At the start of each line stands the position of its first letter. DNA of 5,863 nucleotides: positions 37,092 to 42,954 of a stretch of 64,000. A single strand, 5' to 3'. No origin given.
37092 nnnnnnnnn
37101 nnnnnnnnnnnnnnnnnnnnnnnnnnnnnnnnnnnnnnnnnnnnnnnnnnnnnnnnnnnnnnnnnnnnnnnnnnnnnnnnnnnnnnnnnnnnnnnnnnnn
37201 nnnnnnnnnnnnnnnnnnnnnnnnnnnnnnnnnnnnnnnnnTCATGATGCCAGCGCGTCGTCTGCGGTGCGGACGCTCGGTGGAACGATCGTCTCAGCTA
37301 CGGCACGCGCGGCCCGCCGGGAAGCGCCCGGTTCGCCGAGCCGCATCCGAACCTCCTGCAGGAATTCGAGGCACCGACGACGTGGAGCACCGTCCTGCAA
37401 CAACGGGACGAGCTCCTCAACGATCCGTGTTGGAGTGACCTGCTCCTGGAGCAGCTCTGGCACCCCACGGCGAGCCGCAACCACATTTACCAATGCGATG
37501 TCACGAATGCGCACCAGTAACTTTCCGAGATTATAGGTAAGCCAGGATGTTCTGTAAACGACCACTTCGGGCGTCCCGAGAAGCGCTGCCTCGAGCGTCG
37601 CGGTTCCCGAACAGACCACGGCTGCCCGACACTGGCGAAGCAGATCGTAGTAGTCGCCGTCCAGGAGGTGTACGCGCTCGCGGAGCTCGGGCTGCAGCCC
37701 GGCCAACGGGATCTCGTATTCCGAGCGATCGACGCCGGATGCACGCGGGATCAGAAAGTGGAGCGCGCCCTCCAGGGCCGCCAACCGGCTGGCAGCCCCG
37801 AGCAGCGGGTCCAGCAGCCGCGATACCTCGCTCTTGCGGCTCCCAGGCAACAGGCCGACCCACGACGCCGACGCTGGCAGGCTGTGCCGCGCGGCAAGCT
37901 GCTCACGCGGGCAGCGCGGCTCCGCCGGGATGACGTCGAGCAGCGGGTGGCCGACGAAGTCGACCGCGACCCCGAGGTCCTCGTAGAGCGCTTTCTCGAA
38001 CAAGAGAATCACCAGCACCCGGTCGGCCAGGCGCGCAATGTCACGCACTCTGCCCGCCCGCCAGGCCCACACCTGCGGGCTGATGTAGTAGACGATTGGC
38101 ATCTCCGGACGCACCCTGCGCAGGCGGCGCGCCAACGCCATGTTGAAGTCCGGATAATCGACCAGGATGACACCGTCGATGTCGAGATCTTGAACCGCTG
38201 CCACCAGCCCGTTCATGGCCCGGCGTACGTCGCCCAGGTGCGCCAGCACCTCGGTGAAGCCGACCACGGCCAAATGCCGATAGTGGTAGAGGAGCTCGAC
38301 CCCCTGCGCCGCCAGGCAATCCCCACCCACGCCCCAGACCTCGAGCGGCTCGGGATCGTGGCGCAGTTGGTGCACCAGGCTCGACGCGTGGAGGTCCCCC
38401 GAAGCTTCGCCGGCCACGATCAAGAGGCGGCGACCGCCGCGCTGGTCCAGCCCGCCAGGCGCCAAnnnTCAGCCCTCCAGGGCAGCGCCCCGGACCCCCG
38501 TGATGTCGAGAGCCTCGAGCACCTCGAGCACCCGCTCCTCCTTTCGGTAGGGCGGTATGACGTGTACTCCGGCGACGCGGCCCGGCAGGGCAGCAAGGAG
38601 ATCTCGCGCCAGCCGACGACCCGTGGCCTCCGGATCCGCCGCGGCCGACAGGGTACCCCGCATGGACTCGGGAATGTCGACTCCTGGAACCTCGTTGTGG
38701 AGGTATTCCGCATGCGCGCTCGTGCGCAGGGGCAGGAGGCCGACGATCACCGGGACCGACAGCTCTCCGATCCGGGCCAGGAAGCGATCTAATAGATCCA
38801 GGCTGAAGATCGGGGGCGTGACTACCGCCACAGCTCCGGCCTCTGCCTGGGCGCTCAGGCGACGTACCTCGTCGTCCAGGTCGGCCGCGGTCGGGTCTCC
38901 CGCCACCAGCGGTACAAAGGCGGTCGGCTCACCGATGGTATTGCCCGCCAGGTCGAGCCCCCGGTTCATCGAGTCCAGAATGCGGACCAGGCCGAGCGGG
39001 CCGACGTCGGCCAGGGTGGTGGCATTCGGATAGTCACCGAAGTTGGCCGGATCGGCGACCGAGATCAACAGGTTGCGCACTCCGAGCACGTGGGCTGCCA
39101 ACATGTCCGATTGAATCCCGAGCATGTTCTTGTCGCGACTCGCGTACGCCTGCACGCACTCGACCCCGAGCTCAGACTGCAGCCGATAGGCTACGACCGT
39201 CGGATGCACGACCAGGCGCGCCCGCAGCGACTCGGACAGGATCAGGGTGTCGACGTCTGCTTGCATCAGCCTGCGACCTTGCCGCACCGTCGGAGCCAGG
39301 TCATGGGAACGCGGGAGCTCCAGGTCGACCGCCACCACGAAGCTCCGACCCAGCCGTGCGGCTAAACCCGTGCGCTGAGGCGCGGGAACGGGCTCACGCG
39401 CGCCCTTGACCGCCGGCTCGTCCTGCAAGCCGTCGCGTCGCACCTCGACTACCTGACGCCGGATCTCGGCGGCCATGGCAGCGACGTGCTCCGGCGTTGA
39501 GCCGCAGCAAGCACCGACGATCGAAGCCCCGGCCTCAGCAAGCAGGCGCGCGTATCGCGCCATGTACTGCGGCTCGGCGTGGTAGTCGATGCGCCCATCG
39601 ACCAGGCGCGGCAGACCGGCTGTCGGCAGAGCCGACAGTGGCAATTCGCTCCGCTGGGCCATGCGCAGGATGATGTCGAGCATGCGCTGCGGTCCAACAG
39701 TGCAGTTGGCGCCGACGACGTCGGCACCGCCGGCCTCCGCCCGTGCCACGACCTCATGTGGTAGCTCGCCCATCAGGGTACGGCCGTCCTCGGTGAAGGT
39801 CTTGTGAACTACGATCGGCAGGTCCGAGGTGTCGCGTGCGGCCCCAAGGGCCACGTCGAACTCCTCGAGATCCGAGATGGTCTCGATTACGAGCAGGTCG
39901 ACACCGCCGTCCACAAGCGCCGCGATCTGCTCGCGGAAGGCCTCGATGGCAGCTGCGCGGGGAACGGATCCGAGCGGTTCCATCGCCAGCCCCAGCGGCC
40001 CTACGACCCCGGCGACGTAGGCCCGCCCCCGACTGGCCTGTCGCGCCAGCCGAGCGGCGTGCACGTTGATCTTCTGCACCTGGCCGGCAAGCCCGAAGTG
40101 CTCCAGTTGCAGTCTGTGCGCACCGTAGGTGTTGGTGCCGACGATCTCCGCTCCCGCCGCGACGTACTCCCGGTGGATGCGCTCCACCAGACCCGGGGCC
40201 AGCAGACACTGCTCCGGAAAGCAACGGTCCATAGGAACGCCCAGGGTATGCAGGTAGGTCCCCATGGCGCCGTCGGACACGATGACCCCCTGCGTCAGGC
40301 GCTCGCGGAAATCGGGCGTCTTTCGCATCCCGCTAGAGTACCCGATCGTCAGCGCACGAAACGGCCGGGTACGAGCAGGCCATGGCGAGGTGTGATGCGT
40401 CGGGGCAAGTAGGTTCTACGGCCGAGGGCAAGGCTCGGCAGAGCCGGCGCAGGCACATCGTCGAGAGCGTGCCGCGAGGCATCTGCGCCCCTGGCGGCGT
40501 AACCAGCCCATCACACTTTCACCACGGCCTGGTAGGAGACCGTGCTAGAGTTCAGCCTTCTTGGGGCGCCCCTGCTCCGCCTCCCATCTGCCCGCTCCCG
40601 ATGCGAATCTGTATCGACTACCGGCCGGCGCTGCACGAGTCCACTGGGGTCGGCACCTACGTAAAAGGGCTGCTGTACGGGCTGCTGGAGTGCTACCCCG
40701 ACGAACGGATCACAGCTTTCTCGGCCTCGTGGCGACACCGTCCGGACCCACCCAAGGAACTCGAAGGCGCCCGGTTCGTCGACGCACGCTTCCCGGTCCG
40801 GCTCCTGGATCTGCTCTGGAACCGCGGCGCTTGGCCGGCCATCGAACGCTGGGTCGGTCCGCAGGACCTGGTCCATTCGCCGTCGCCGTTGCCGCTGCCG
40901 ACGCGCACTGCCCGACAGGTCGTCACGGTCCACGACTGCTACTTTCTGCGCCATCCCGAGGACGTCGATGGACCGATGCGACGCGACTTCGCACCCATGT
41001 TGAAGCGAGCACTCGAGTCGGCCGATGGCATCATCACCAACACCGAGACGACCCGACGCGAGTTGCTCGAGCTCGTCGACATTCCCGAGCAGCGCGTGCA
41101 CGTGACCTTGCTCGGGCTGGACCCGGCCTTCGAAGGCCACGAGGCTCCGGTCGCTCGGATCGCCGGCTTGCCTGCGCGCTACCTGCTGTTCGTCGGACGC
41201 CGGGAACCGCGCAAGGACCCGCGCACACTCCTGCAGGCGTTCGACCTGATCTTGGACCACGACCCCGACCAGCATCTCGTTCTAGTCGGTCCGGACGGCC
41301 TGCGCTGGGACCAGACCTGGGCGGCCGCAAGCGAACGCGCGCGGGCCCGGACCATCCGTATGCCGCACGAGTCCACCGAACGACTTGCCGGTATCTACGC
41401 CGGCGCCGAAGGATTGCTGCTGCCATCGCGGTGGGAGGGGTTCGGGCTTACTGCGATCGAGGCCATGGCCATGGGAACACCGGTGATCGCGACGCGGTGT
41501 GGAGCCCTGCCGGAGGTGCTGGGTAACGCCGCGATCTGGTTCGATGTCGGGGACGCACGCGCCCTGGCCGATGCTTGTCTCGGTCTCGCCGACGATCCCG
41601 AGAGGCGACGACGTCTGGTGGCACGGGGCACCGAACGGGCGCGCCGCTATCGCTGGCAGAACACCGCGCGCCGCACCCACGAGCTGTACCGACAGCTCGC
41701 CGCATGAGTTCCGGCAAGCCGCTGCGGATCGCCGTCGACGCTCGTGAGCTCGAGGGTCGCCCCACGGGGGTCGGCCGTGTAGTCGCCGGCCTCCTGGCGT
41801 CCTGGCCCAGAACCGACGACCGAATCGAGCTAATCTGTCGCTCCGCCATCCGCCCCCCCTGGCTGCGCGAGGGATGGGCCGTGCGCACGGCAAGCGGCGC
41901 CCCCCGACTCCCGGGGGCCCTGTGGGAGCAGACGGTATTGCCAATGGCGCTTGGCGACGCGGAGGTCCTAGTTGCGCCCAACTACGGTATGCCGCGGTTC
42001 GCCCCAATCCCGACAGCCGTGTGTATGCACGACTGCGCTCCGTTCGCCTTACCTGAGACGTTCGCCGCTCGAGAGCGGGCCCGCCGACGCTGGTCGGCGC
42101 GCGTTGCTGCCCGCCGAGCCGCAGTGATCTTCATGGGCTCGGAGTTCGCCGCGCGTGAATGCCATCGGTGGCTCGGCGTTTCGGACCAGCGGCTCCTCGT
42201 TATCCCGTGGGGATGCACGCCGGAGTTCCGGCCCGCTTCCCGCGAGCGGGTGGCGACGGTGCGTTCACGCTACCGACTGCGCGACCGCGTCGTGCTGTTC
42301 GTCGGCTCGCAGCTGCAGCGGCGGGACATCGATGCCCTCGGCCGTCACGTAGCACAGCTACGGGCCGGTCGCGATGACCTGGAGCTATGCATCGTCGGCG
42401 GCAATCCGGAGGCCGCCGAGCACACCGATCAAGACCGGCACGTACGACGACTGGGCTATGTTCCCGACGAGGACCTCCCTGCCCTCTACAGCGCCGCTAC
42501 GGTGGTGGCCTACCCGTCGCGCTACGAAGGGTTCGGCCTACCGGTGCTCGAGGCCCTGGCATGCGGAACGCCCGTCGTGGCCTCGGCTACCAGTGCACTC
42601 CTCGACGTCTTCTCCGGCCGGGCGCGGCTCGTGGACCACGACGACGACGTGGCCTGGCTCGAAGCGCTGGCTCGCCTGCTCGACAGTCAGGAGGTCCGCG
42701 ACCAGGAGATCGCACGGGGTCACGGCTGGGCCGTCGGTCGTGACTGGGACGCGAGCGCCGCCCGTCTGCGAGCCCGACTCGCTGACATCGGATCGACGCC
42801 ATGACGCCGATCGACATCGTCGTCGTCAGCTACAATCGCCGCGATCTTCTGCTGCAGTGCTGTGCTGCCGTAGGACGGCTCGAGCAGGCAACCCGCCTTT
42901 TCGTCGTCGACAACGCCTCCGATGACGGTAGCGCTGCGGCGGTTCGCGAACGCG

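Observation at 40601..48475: Seven-gene polysaccharide biosynthesis cluster with UDP-xylose synthase and translationally coupled glycosyltransferases, but no Wzx/Wzy/Wza genes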

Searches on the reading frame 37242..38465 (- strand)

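Call 8: search_protein_families(library=pfam, proteins=[window:37242-38465:-])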
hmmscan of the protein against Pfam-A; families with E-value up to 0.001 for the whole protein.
window:37242-38465:- (407 aa): 1 family
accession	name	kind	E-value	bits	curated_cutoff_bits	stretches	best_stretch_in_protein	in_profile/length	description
PF02684.21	LpxB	-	1.2e-92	311.2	22.6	1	15-371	2-353/374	Lipid-A-disaccharide synthetase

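Call 32: search_protein_families(library=ncbifam, proteins=[window:37242-38465:-], max_evalue=1e-10)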
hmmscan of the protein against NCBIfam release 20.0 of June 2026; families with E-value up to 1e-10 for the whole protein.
window:37242-38465:- (407 aa): 3 families
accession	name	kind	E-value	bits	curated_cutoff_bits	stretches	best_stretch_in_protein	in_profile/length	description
TIGR00215.1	lpxB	equivalog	3.3e-90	302.7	190.25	1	15-391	10-381/382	lipid-A-disaccharide synthase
NF002173.0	PRK01021.1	equivalog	1.1e-43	149.7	1033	1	14-339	229-551/610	lipid-A-disaccharide synthase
TIGR03492.1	TIGR03492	hypoth_equivalog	7.9e-11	41.3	219.2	0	162-301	176-319/396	lipid-A-disaccharide synthase-related protein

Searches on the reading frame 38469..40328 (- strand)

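Call 8: search_protein_families(library=pfam, proteins=[window:38469-40328:-])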
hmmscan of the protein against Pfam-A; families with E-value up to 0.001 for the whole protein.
window:38469-40328:- (619 aa): 2 families
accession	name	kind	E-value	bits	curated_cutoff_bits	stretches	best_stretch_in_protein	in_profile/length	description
PF02574.22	S-methyl_trans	-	5.3e-66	223.8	22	1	16-288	1-282/283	Homocysteine S-methyltransferase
PF02219.23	MTHFR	-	1.4e-11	44.7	24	1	379-580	61-259/287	Methylenetetrahydrofolate reductase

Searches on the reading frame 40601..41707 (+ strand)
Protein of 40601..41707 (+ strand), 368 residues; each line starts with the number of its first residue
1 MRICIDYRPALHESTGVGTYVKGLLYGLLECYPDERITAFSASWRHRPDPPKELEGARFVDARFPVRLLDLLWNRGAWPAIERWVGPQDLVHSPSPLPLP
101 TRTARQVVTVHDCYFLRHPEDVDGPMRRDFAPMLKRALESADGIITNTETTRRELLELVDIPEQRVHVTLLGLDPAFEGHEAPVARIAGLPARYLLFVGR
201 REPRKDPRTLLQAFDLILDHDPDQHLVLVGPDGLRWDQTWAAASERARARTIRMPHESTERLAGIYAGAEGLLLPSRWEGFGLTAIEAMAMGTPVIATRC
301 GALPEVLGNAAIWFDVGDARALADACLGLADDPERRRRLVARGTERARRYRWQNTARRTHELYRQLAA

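Call 6: search_protein_families(library=pfam, proteins=[window:40601-41707:+])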
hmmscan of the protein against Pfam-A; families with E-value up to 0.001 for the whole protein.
window:40601-41707:+ (368 aa): 6 families
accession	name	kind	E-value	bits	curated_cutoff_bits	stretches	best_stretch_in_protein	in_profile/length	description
PF00534.26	Glycos_transf_1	-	3.6e-28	98.7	26.4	1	193-345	16-171/172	Glycosyl transferases group 1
PF13692.12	Glyco_trans_1_4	-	1.8e-26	93.6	27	1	193-332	2-142/142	Glycosyl transferases group 1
PF13439.12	Glyco_transf_4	-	1.4e-13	51.6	28.5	1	16-176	3-169/170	Glycosyltransferase Family 4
PF20706.3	GT4-conflict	-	2.5e-12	46.9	26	1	163-355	171-381/385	Family 4 Glycosyltransferase in conflict systems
PF13579.12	Glyco_trans_4_4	-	7.9e-10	39.7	29.7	1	15-169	1-155/158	Glycosyl transferase 4-like domain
PF13524.12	Glyco_trans_1_2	-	6.7e-07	29.8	25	1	219-358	10-141/144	Glycosyl transferase-like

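Call 7: search_protein_families(library=ncbifam, proteins=[window:40601-41707:+])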
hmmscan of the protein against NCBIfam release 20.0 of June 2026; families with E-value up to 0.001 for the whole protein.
window:40601-41707:+ (368 aa): 30 families (the best 25 are shown)
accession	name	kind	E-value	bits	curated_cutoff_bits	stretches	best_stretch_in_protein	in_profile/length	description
TIGR03449.1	mycothiol_MshA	equivalog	4.4e-30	104.9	462.5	1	135-366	159-403/406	D-inositol-3-phosphate glycosyltransferase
TIGR04047.1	MSMEG_0565_glyc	hypoth_equivalog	5.1e-26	91.6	259.85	1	135-365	133-373/373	MSMEG_0565 family glycosyltransferase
TIGR02149.1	glgA_Coryne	subfamily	2.4e-19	69.7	302.4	1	133-366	137-390/391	glycogen synthase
NF053787.1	GlcN_PG_synth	equivalog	3.1e-18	65.8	480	1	165-367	165-360/361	N-acetylglucosaminyl phosphatidylglycerol synthase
TIGR03999.1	thiol_BshA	equivalog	1.8e-17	63.3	273.7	1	194-367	201-374/375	N-acetyl-alpha-D-glucosaminyl L-malate synthase BshA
TIGR03088.1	stp2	hypoth_equivalog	6.1e-16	58.4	409.05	1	155-366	151-373/374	TIGR03088 family PEP-CTERM/XrtA system glycosyltransferase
NF041876.1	EPS_EpsE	equivalog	4.6e-15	55.8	400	1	157-348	179-377/389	exopolysaccharide biosynthesis GT4 family glycosyltransferase EpsE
NF038229.1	Glyco4_Geo_Pelo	equivalog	4.4e-13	49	400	1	121-366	90-336/338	GPMC system family 4 glycosyltransferase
TIGR04157.1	glyco_rSAM_CFB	subfamily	3.5e-12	46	400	1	135-309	164-341/406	TIGR04157 family glycosyltransferase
NF038295.1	EPS_HpsP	equivalog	6.7e-12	45.1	550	1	194-366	209-387/388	hormogonium polysaccharide biosynthesis glycosyltransferase HpsP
NF041010.1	glycosy_Agl16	equivalog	1.2e-11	44.1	575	1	140-366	133-351/352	glycosylation protein Agl16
NF038298.1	EPS_HpsO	equivalog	1.4e-11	43.8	575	1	279-366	299-387/388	hormogonium polysaccharide biosynthesis glycosyltransferase HpsO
TIGR02095.1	glgA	subfamily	2.7e-11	42.8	328.45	1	195-365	297-476/477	glycogen/starch synthase, ADP-glucose type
TIGR04348.1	TIGR04348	equivalog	2.1e-09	36.9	300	1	197-361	142-306/310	selenoneine biosynthesis selenosugar synthase SenB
TIGR04063.1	stp3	hypoth_equivalog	3e-08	33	442.05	1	136-367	153-396/397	TIGR04063 family PEP-CTERM/XrtA system glycosyltransferase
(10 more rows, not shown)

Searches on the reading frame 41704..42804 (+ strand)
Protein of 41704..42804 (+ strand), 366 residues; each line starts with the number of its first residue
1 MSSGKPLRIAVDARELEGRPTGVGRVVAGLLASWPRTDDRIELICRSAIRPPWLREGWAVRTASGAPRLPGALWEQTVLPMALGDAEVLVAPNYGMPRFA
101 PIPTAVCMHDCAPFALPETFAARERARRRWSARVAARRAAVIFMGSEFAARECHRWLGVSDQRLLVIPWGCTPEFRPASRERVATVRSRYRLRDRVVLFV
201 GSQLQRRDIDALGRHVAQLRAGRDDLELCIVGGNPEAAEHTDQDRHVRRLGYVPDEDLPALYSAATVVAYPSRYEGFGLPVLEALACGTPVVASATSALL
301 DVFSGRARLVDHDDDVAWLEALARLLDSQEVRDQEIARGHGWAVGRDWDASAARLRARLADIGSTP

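Call 6: search_protein_families(library=pfam, proteins=[window:41704-42804:+])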
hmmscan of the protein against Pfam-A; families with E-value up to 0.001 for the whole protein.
window:41704-42804:+ (366 aa): 6 families
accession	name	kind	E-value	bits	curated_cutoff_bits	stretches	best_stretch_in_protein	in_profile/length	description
PF00534.26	Glycos_transf_1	-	4.2e-27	95.2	26.4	1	193-336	14-166/172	Glycosyl transferases group 1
PF13692.12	Glyco_trans_1_4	-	5.3e-27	95.2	27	1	195-327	2-141/142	Glycosyl transferases group 1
PF20706.3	GT4-conflict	-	2.3e-12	47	26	1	121-306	130-323/385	Family 4 Glycosyltransferase in conflict systems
PF13524.12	Glyco_trans_1_2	-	1.5e-10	41.7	25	1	224-339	13-125/144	Glycosyl transferase-like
PF13439.12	Glyco_transf_4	-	2.8e-07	31.1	28.5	1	21-172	2-167/170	Glycosyltransferase Family 4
PF13579.12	Glyco_trans_4_4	-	2e-06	28.6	29.7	1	21-170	1-158/158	Glycosyl transferase 4-like domain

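Call 7: search_protein_families(library=ncbifam, proteins=[window:41704-42804:+])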
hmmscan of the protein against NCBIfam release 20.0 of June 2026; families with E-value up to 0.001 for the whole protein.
window:41704-42804:+ (366 aa): 19 families
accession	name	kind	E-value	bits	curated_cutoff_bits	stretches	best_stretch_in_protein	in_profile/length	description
TIGR04047.1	MSMEG_0565_glyc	hypoth_equivalog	4.1e-23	82.1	259.85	1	136-354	136-366/373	MSMEG_0565 family glycosyltransferase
TIGR03449.1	mycothiol_MshA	equivalog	4.4e-22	78.5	462.5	1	134-357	160-398/406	D-inositol-3-phosphate glycosyltransferase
TIGR02149.1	glgA_Coryne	subfamily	6.4e-15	55.2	302.4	1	130-343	136-365/391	glycogen synthase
NF053787.1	GlcN_PG_synth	equivalog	9.7e-13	47.7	480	1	168-358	170-355/361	N-acetylglucosaminyl phosphatidylglycerol synthase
NF038295.1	EPS_HpsP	equivalog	5.3e-12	45.4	550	1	137-354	153-379/388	hormogonium polysaccharide biosynthesis glycosyltransferase HpsP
TIGR03088.1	stp2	hypoth_equivalog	2e-11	43.6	409.05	1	156-334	154-344/374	TIGR03088 family PEP-CTERM/XrtA system glycosyltransferase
TIGR04063.1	stp3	hypoth_equivalog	8.7e-10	38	442.05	1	128-356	148-389/397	TIGR04063 family PEP-CTERM/XrtA system glycosyltransferase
NF047684.1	TeichurnBiosyTuaC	equivalog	1.6e-09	37.2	550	1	166-337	189-362/391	teichuronic acid biosynthesis protein TuaC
NF038229.1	Glyco4_Geo_Pelo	equivalog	2.2e-09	36.8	400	1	128-332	99-305/338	GPMC system family 4 glycosyltransferase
TIGR03087.1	stp1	hypoth_equivalog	3.2e-08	33.1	316.65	1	186-359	216-394/397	TIGR03087 family PEP-CTERM/XrtA system glycosyltransferase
TIGR03999.1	thiol_BshA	equivalog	6.1e-08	32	273.7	1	227-304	231-312/375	N-acetyl-alpha-D-glucosaminyl L-malate synthase BshA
TIGR04157.1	glyco_rSAM_CFB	subfamily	6.3e-08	32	400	1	157-305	188-341/406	TIGR04157 family glycosyltransferase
NF053513.1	Gtran_IagA_BgsA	equivalog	1.1e-07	31.2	460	1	178-356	143-325/333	LTA glycolipid anchor biosynthesis glycosyltransferase, IagA/BgsA family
NF041876.1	EPS_EpsE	equivalog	3e-07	30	400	1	240-333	271-366/389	exopolysaccharide biosynthesis GT4 family glycosyltransferase EpsE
NF007640.0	PRK10307.1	subfamily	1.2e-06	27.7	276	1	158-344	190-388/411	WcaI family glycosyltransferase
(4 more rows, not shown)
